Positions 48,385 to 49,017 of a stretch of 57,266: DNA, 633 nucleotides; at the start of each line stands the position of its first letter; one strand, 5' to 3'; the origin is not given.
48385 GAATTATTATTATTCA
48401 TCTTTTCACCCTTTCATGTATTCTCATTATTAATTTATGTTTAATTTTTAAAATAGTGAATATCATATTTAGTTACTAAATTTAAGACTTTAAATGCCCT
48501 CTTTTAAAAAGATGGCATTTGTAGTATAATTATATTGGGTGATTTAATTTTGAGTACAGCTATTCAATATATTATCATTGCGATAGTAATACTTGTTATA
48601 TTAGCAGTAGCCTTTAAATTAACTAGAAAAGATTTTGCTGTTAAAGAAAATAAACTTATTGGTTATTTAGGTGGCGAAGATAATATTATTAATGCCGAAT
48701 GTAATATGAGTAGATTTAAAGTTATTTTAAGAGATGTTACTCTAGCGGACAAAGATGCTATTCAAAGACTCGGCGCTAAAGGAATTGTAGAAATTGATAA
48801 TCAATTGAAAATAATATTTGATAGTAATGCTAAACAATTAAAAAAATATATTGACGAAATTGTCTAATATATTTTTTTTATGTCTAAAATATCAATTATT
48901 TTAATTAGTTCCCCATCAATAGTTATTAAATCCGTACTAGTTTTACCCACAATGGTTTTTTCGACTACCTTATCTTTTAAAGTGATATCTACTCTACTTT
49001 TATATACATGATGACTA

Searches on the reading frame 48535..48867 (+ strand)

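Call 89: search_protein_families(library=pfam, max_evalue=0.001, proteins=[window:48535-48867:+])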
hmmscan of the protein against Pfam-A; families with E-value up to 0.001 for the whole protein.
window:48535-48867:+ (110 aa): 1 family
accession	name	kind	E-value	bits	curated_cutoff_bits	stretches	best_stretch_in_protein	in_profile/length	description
PF00367.25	PTS_EIIB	-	2.1e-06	27.5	27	1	40-72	2-34/34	phosphotransferase system, EIIB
